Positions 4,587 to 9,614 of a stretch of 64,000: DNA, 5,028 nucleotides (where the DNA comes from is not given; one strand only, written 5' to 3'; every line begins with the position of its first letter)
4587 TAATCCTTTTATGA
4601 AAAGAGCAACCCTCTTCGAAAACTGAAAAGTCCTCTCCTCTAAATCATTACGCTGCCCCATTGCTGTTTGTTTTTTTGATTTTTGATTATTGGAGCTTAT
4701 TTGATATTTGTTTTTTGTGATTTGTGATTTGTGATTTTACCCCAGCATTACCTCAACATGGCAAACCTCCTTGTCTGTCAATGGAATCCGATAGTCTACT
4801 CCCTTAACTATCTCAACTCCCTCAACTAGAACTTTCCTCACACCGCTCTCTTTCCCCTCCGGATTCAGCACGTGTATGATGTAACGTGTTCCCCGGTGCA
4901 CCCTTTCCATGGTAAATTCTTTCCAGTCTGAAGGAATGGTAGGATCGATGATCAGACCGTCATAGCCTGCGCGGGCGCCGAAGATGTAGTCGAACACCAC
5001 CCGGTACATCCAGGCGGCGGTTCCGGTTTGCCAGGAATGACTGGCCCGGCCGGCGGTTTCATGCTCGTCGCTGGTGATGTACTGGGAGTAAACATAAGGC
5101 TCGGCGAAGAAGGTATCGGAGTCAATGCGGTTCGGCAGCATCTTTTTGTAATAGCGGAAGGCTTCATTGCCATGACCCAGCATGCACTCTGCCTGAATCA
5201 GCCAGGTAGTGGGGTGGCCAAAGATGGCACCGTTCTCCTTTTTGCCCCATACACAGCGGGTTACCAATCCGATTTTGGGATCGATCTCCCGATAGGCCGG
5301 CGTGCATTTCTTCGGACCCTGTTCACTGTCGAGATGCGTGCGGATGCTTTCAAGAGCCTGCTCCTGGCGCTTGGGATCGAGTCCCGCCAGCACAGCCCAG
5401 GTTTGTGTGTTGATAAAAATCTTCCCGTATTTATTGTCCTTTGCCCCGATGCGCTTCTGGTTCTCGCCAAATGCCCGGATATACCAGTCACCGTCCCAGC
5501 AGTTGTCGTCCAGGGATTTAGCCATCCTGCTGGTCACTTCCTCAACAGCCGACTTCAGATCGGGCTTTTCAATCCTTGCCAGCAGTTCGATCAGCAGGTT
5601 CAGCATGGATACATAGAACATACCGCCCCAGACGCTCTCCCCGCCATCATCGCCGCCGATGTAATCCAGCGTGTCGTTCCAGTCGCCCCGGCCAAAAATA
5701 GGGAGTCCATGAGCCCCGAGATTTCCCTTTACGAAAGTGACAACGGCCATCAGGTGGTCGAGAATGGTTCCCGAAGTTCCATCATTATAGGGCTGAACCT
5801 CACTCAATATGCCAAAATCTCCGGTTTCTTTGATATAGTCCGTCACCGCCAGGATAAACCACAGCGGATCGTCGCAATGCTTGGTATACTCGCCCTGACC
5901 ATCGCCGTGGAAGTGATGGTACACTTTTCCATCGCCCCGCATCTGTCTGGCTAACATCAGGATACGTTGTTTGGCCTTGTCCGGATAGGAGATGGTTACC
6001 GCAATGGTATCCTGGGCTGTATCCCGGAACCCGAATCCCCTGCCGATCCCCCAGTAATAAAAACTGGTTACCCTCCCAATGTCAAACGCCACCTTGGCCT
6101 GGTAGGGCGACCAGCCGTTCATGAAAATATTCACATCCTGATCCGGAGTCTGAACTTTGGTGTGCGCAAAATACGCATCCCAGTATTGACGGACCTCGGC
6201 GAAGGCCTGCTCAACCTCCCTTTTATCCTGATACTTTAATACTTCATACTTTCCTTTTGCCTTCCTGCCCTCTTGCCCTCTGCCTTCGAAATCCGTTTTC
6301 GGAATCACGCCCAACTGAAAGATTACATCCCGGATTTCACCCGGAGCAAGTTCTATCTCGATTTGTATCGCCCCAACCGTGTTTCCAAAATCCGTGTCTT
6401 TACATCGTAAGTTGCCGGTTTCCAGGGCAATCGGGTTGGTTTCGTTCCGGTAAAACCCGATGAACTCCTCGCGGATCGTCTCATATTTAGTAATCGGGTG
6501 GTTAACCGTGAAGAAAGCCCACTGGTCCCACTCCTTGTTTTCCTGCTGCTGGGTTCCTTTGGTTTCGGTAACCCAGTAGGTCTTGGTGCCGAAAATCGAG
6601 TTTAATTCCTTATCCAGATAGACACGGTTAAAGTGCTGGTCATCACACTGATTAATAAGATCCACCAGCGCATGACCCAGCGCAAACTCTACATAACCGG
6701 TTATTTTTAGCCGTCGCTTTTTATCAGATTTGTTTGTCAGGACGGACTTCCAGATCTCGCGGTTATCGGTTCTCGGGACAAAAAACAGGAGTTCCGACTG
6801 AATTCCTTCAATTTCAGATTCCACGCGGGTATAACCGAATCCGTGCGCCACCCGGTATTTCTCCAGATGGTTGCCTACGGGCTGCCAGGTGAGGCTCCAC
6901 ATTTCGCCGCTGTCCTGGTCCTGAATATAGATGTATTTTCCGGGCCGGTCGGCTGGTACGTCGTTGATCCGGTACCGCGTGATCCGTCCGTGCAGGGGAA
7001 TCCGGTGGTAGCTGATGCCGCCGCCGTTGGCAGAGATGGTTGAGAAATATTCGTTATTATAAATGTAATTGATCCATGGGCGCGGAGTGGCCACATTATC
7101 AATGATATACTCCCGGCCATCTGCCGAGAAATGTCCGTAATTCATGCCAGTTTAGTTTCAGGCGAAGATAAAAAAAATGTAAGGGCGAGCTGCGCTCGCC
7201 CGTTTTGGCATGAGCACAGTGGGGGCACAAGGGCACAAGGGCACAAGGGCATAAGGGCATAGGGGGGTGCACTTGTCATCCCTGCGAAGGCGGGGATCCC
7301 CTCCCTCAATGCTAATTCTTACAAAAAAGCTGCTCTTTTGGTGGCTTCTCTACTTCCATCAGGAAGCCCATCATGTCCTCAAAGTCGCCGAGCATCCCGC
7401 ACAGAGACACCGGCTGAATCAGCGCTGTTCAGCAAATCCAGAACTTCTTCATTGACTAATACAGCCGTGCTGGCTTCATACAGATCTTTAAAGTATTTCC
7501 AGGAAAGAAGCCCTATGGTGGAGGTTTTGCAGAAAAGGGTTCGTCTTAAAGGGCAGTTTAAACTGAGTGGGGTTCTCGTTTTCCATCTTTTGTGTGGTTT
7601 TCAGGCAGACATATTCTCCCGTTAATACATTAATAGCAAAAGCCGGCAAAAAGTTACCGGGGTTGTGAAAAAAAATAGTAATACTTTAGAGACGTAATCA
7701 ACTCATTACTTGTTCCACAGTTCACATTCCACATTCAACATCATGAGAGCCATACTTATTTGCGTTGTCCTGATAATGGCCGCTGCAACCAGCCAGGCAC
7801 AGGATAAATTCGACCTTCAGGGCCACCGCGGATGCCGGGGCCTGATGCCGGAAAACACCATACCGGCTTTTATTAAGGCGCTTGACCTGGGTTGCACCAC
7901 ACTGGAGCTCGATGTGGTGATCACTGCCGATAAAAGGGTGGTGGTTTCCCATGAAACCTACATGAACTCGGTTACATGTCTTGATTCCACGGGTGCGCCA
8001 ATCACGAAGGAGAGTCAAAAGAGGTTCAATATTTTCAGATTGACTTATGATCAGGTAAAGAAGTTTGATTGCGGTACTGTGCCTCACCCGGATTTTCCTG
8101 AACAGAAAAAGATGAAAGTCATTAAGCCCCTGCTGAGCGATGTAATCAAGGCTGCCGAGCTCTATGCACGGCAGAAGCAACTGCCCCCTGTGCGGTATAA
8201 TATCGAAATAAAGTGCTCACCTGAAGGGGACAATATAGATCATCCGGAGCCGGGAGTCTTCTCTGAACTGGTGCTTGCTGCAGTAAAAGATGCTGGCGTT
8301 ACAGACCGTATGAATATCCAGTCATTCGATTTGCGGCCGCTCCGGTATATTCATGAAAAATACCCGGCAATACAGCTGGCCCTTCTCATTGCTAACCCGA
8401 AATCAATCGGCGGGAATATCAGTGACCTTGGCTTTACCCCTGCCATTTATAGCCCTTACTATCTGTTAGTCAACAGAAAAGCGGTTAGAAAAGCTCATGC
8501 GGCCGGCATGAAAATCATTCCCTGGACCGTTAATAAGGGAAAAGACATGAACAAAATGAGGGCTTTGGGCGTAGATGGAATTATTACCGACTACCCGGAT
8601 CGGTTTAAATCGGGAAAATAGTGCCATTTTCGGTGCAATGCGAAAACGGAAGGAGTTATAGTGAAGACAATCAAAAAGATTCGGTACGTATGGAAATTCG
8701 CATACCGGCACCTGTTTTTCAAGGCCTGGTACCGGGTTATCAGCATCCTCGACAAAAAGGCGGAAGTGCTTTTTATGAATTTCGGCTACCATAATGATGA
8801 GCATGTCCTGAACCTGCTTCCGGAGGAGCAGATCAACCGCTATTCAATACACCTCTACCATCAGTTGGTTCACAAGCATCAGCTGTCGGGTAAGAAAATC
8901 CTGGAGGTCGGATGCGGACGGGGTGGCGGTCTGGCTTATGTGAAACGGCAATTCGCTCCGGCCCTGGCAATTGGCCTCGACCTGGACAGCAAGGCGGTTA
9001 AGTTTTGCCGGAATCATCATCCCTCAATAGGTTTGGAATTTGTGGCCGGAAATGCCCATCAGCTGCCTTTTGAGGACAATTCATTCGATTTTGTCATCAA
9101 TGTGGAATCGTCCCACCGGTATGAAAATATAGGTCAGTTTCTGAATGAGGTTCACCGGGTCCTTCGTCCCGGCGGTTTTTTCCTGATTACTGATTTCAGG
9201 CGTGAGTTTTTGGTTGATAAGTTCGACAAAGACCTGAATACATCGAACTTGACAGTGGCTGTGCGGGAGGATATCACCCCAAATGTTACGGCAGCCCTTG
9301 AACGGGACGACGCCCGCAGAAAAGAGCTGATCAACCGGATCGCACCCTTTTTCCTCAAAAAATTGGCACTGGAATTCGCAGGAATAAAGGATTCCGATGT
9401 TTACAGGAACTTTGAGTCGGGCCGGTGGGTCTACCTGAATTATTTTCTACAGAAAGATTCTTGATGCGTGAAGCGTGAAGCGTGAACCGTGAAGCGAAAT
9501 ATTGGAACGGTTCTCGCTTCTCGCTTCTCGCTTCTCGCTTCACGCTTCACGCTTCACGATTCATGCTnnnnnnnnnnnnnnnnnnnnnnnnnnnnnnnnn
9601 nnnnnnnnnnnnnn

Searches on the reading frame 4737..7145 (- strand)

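Call 7: search_protein_families(library=pfam, proteins=[window:4737-7145:-])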
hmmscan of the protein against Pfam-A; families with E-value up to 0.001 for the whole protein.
window:4737-7145:- (802 aa): 3 families
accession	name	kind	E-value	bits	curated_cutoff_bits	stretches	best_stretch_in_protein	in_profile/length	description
PF17167.11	Glyco_hydro_94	-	1.2e-114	383.7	27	1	321-723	1-420/420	Glycosyl hydrolase 94 superfamily, catalytic domain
PF06165.18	GH94_b-supersand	-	2.2e-78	263.7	23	1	21-279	1-251/251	Glycosyl hydrolase 94, supersandwich domain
PF06202.20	GDE_C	-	0.00059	19.3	21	0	389-457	47-109/367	Amylo-alpha-1,6-glucosidase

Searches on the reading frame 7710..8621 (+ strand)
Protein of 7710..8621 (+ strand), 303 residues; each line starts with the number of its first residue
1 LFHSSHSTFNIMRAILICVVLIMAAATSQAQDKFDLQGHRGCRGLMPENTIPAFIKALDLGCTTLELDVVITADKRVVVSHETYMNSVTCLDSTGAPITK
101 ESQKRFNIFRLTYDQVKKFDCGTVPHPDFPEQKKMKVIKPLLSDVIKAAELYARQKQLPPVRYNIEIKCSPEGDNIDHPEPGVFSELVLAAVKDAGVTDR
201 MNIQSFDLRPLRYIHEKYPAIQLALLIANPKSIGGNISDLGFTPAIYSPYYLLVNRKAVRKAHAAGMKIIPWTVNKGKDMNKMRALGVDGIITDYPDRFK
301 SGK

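Call 7: search_protein_families(library=pfam, proteins=[window:7710-8621:+])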
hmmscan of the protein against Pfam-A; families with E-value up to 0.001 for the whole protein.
window:7710-8621:+ (303 aa): 3 families
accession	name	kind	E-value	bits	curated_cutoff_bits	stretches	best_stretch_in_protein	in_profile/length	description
PF03009.23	GDPD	-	1e-38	134.3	23.6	1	39-297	1-243/244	Glycerophosphoryl diester phosphodiesterase family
PF13653.12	GDPD_2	-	6.7e-06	26.9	27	1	272-297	5-30/30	Glycerophosphoryl diester phosphodiesterase family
PF00388.25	PI-PLC-X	-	8e-05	22.7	23.1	0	49-90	27-68/144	Phosphatidylinositol-specific phospholipase C, X domain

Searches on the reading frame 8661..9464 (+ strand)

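Call 7: search_protein_families(library=pfam, proteins=[window:8661-9464:+])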
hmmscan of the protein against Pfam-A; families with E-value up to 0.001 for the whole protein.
window:8661-9464:+ (267 aa): 11 families
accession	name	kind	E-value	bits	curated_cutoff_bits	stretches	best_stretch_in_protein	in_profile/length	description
PF08241.18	Methyltransf_11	-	8.9e-24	84.4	21.2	1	81-176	1-95/95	Methyltransferase domain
PF13649.12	Methyltransf_25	-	1.6e-19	70.8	27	1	80-172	1-97/97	Methyltransferase domain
PF13847.12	Methyltransf_31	-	4.2e-18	65.9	27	1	76-191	3-125/145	Methyltransferase domain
PF08242.18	Methyltransf_12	-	1e-11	45.9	30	1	81-174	1-98/98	Methyltransferase domain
PF13489.12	Methyltransf_23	-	1.5e-10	41.5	27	1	57-187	4-124/164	Methyltransferase domain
PF01209.24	Ubie_methyltran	-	4.1e-10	39.8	20.1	1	73-181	44-156/233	ubiE/COQ5 methyltransferase family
PF05148.21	Methyltransf_8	-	4.4e-06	27.2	27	1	127-191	108-172/219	Hypothetical methyltransferase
PF07021.18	MetW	-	1.1e-05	25.6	21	1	68-167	5-101/193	Methionine biosynthesis protein MetW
PF02353.26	CMAS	-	2.2e-05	24.3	27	1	69-177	54-165/273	Mycolic acid cyclopropane synthetase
PF03141.22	Methyltransf_29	-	2.2e-05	23.7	23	1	73-177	114-218/506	Putative S-adenosyl-L-methionine-dependent methyltransferase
PF05175.20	MTS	-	0.00049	20.2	23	1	73-176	30-138/170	Methyltransferase small domain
